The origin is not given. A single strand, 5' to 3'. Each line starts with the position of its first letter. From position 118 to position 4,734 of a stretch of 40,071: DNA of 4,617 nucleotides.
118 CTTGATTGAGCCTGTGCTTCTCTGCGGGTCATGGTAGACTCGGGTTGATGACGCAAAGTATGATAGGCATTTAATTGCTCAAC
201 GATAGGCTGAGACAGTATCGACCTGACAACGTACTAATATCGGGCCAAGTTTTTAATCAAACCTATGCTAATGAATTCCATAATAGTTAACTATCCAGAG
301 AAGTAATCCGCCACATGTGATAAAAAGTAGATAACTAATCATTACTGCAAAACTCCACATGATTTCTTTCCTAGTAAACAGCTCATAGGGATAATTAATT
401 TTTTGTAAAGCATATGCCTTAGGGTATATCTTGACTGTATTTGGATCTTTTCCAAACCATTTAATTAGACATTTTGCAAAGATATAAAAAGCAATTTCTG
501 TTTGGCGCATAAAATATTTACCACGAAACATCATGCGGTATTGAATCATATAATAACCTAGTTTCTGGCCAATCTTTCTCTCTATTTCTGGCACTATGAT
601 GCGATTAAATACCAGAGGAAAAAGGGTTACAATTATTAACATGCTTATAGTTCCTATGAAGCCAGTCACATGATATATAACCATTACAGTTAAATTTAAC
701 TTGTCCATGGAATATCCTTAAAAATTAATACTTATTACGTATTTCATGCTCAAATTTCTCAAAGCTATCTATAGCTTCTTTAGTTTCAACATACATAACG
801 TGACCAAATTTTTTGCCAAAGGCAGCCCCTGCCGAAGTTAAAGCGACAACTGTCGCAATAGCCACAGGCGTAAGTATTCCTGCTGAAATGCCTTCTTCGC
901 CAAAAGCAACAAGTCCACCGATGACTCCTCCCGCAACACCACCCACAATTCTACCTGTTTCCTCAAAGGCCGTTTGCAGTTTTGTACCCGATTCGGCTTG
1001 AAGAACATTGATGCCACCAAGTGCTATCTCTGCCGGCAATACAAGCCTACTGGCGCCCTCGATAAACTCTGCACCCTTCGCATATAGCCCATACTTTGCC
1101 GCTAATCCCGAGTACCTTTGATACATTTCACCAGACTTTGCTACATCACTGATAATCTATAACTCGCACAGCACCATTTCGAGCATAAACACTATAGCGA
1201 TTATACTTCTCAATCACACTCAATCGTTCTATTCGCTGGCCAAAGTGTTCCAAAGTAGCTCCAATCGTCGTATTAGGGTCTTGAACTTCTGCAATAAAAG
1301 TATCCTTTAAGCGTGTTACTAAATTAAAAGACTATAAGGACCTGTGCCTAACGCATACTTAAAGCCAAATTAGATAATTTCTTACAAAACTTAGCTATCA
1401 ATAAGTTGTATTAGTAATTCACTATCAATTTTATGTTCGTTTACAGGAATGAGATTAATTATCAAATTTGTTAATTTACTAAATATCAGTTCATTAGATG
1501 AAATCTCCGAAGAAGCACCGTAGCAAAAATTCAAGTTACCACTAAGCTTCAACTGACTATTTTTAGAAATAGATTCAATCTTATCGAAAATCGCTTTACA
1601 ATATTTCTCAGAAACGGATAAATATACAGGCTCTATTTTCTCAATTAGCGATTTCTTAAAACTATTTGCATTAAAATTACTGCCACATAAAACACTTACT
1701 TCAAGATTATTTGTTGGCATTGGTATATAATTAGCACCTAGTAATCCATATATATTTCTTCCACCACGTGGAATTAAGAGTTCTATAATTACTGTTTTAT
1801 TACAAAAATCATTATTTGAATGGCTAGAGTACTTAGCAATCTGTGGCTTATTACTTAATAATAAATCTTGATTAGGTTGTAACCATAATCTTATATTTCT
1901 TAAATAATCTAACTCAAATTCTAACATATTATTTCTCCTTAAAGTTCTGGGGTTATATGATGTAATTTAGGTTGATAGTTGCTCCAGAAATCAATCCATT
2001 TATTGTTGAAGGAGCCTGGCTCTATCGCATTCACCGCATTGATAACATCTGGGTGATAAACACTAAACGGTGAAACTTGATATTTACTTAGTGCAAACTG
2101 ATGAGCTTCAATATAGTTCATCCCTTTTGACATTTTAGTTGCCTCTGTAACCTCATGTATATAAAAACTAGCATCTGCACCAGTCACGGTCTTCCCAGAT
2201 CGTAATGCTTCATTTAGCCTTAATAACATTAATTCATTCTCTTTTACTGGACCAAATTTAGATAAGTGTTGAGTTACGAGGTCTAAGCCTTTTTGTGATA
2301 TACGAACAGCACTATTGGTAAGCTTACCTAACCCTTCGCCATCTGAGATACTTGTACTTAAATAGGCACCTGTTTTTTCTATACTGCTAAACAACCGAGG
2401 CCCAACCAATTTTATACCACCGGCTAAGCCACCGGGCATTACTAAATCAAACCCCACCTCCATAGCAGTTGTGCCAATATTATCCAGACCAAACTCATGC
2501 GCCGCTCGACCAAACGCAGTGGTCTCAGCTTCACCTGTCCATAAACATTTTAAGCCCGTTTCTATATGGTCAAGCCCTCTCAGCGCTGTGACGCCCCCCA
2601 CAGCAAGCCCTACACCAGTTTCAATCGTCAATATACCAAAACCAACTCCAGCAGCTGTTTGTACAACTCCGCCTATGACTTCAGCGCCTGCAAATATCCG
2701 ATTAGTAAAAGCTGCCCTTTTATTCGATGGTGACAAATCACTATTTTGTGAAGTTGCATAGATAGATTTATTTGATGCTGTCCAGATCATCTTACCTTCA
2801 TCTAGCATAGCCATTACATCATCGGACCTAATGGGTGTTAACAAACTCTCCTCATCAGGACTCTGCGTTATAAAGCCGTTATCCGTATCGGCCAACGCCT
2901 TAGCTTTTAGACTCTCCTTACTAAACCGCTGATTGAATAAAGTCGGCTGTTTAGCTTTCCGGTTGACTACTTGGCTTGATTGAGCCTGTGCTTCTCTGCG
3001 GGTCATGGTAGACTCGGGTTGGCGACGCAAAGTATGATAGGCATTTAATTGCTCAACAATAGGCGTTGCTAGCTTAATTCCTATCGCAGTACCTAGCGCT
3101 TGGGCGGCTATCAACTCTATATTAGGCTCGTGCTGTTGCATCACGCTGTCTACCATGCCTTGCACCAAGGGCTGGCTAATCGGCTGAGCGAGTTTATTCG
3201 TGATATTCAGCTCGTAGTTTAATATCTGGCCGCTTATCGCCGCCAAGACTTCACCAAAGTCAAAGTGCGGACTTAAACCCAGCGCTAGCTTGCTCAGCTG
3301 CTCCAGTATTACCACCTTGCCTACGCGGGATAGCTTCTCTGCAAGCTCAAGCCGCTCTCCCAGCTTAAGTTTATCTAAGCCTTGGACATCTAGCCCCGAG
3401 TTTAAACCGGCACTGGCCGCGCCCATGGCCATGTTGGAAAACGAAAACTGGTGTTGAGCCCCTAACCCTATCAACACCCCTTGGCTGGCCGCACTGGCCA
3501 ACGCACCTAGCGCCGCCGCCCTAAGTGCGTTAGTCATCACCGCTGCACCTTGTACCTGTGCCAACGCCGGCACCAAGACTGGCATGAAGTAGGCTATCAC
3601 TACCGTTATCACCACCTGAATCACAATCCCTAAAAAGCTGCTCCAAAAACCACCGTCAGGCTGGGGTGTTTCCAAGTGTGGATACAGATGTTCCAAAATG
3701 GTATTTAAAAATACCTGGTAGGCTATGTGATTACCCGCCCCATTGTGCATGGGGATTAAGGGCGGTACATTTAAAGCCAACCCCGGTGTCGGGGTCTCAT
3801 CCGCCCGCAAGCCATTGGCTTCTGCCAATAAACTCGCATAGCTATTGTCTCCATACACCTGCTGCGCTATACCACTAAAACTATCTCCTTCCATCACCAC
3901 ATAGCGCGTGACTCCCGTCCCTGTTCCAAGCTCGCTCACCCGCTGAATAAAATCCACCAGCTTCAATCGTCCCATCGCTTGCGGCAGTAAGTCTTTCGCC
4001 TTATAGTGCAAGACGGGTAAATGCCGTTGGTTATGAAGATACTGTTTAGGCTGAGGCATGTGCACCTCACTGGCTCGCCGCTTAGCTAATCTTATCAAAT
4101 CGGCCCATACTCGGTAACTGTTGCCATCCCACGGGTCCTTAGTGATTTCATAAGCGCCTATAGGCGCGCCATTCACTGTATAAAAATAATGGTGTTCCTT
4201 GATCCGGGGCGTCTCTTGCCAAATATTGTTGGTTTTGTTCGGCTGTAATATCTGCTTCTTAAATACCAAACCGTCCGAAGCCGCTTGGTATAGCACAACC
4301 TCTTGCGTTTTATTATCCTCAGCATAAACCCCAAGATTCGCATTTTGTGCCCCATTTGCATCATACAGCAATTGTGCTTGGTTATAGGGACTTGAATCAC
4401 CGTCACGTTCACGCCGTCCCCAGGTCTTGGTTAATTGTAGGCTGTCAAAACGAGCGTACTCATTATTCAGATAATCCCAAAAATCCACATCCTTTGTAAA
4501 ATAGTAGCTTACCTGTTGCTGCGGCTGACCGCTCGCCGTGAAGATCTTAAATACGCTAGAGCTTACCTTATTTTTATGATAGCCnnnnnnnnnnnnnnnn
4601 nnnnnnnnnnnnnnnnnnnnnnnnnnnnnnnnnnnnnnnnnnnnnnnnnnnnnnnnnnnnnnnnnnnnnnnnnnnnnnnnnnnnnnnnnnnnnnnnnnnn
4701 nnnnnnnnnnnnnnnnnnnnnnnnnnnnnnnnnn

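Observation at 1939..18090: Membrane-anchored RI-type LRR protein and a 4281-aa YD/Rhs toxin form one apparent operon: candidate undescribed toxin delivery or targeting module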

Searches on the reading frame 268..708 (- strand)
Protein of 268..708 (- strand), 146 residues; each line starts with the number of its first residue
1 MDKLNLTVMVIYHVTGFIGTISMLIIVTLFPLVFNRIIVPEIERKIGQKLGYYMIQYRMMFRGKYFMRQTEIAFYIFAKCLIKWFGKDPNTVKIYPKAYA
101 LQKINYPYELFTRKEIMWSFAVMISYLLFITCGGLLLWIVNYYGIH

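Call 7: search_protein_families(library=pfam, proteins=[window:268-708:-], max_evalue=0.01)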
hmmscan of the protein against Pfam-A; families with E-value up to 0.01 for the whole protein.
window:268-708:- (146 aa): 0 families

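Call 9: search_protein_families(library=ncbifam, proteins=[window:268-708:-], max_evalue=0.01)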
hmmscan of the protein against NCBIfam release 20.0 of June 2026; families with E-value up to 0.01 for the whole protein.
window:268-708:- (146 aa): 0 families
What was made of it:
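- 268..1126 (-): Two small low-GC ORFs: 725-1126 (133 aa, glycine-zipper-like) and 268-708 (146 aa, hydrophobic). They lie between the immunity gene and the orphan cassette and may be orphan-associated immunity genes. Unassigned. No Pfam or NCBIfam hit (calls 7, 9).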

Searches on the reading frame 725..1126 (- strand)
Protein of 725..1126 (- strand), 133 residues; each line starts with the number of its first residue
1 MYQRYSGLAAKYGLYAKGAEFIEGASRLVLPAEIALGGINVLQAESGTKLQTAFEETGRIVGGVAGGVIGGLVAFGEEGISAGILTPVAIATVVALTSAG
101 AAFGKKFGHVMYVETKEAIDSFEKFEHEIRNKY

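Call 7: search_protein_families(library=pfam, proteins=[window:725-1126:-], max_evalue=0.01)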
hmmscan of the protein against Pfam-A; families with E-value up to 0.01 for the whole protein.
window:725-1126:- (133 aa): 0 families

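Call 9: search_protein_families(library=ncbifam, proteins=[window:725-1126:-], max_evalue=0.01)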
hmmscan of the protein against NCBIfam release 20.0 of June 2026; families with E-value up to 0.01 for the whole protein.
window:725-1126:- (133 aa): 0 families

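Call 118: search_dna_similar(query=window:725-1126:-, collection=plasmids, mode=protein, max_evalue=0.01, max_rows=10)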
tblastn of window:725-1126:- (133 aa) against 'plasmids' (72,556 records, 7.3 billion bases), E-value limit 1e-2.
No match.
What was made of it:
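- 268..1126 (-): No plasmid hit for the 133-aa ORF (call 118).
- Tried and rejected: The 133-aa ORF has no plasmid hit (call 118).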

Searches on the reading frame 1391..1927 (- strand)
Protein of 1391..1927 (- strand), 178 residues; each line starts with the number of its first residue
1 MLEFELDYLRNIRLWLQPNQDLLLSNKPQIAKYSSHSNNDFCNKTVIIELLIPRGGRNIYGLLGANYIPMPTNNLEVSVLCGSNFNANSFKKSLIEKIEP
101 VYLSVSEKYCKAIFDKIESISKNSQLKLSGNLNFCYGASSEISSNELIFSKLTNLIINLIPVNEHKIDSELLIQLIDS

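Call 7: search_protein_families(library=pfam, proteins=[window:1391-1927:-], max_evalue=0.01)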
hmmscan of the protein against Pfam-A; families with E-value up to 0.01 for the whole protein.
window:1391-1927:- (178 aa): 0 families

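Call 9: search_protein_families(library=ncbifam, proteins=[window:1391-1927:-], max_evalue=0.01)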
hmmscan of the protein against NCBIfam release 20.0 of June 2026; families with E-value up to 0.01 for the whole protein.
window:1391-1927:- (178 aa): 0 families

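Call 81: search_dna_similar(query=window:1391-1927:-, collection=plasmids, mode=protein, max_evalue=0.01, max_rows=15)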
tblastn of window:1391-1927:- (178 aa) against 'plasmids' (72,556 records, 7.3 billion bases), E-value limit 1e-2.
Records with a match: 1; places in all: 1; records where one place covers at least 80% of the query: 1.
Best place of each record, by identity: <60% 1.
By first word of the organism name: Methylosinus 1.
By predicted mobility (MOB-suite, as given by PLSDB): non-mobilizable 1.
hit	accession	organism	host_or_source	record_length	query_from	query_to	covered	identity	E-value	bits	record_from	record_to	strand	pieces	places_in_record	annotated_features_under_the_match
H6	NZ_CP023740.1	Methylosinus trichosporium OB3b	isolate,soil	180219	2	160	89%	29.8%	1e-7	57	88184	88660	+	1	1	hypothetical protein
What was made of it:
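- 1391..1927 (-): Candidate cognate immunity gene (178 aa), 11 nt after the YD stop, with its own GGAG site. That ORF is its only hit in 72,556 plasmids (E 1e-7, call 81).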

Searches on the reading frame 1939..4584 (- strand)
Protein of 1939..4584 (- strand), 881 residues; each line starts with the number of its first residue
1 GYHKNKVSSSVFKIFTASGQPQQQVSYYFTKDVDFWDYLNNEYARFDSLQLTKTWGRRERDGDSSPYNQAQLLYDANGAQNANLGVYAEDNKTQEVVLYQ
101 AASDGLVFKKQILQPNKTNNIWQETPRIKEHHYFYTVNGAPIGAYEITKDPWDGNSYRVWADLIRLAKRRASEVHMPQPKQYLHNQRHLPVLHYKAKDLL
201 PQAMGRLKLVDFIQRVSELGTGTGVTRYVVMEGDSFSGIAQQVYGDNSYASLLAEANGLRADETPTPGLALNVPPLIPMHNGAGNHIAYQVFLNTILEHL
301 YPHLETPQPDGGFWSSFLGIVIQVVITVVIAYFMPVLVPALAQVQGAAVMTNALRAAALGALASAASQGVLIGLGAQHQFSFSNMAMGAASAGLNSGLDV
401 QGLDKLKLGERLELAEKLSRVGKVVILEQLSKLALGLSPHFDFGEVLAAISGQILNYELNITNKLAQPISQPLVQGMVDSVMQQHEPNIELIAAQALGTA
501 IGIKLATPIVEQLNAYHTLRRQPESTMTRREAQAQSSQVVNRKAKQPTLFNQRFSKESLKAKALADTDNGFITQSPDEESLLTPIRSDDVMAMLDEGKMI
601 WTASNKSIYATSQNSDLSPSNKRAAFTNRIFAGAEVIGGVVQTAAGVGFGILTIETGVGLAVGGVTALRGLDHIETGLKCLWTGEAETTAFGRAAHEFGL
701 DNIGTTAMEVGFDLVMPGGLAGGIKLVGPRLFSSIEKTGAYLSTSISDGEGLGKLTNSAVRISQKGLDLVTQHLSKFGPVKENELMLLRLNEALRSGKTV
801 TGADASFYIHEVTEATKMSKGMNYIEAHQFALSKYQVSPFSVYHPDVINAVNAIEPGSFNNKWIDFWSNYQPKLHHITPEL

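Call 12: find_homologous_proteins(query=window:1939-4584:-, max_evalue=0.001)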
Query window:1939-4584:-: 8000 candidates shared short words with the query, none scored E <= 0.001.

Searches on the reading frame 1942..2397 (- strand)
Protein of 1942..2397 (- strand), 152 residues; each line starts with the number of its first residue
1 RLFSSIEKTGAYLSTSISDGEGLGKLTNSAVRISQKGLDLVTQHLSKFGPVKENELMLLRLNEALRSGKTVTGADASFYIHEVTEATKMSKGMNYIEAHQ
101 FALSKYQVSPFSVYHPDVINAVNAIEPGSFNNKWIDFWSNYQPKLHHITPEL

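Call 86: predict_structure(alignment_id=A6)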
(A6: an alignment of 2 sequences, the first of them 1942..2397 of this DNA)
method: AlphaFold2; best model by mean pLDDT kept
length: 152 residues; sequences in the alignment: 2
mean_pLDDT: 65.0   pTM: 0.65
mean pLDDT of the five models: 65.0, 58.5, 56.6, 54.0, 52.3
residues with pLDDT >= 90: 4; 70-90: 83; 50-70: 23; < 50: 42
segments of 3 or more residues with pLDDT < 50: 1-29, 140-152
pLDDT, mean of each block of 10 residues (from residue 1): 25 27 39 82 85 86 81 81 86 82 72 74 74 55 35 28
secondary structure, 60 per line:
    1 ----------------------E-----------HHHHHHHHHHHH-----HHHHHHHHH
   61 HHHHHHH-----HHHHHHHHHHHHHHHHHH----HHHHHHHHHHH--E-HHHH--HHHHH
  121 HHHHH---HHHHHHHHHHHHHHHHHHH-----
elements in order: H35-46 H52-67 H73-90 H95-105 H110-113 H116-125 H129-147

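Call 90: fold_search(model_id=the predicted structure, library=pdb)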
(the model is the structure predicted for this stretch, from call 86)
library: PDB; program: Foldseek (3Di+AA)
matches with E <= 10: 91; with E <= 0.001: 0
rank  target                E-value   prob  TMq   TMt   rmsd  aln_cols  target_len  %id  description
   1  9k6o_B                1.5e+00  0.21  0.21  0.33   8.5        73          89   18  Crystal structure of designed zinc-induced homopentamer C5-Zn1-HEHE-1 (released 2025-10-22)
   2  8s52_M                1.9e+00  0.07  0.20  0.14  16.4       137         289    9  RNA polymerase II core initially transcribing complex with an ordered RNA of 10 nt (released 2024-04-17)
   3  9k6o_C                2.2e+00  0.16  0.21  0.31   8.4        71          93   18  Crystal structure of designed zinc-induced homopentamer C5-Zn1-HEHE-1 (released 2025-10-22)
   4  1vol_A                2.2e+00  0.14  0.24  0.19   9.2        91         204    9  TFIIB (HUMAN CORE DOMAIN)/TBP (A.THALIANA)/TATA ELEMENT TERNARY COMPLEX (released 1996-11-08)
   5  1ais_B                2.3e+00  0.15  0.25  0.21   8.5        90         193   14  TATA-BINDING PROTEIN/TRANSCRIPTION FACTOR (II)B/TATA-BOX COMPLEX FROM PYROCOCCUS WOESEI (released 1997-07-07)
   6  7ena_BA               2.4e+00  0.07  0.22  0.16  11.1       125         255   12  TFIID-based PIC-Mediator holo-complex in pre-assembled state (pre-hPIC-MED) (released 2021-05-26)
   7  7egc_R                2.5e+00  0.08  0.24  0.16  11.4       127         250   12  p53-bound TFIID-based holo PIC on HDM2 promoter (released 2021-05-12)
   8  8ybx_I                2.7e+00  0.06  0.20  0.18  15.0       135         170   12  Structure of the FADD/Caspase-8/cFLIP death effector domain assembly (released 2024-05-15)
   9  1un8_A                2.8e+00  0.20  0.24  0.08   7.3       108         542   13  Crystal structure of the dihydroxyacetone kinase of C. freundii (native form) (released 2003-10-10)
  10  9qhd_B                3.1e+00  0.09  0.21  0.14   8.3       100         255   18  NorQD complex state 1 from Jhaorihella thermophila (released 2026-03-25)
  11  1c9b_A                3.1e+00  0.07  0.21  0.18  10.0       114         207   10  CRYSTAL STRUCTURE OF A HUMAN TBP CORE DOMAIN-HUMAN TFIIB CORE DOMAIN COMPLEX BOUND TO AN EXTENDED, MODIFIED ADENOVIRAL (released 2000-01-10)
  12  8ybx_K                3.1e+00  0.06  0.19  0.17  15.0       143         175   12  Structure of the FADD/Caspase-8/cFLIP death effector domain assembly (released 2024-05-15)
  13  9qh6_F                3.3e+00  0.09  0.21  0.14   7.9        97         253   18  NorQ in complex with NorD VWA domain from Paracoccus denitrificans (released 2026-03-25)
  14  1e5r_B                3.3e+00  0.08  0.19  0.13   9.7        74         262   16  Proline 3-hydroxylase (type II) -apo form (released 2001-07-26)
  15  8s51_M                3.3e+00  0.07  0.22  0.14  10.4       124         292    9  RNA polymerase II core initially transcribing complex with an ordered RNA of 8 nt (released 2024-04-17)
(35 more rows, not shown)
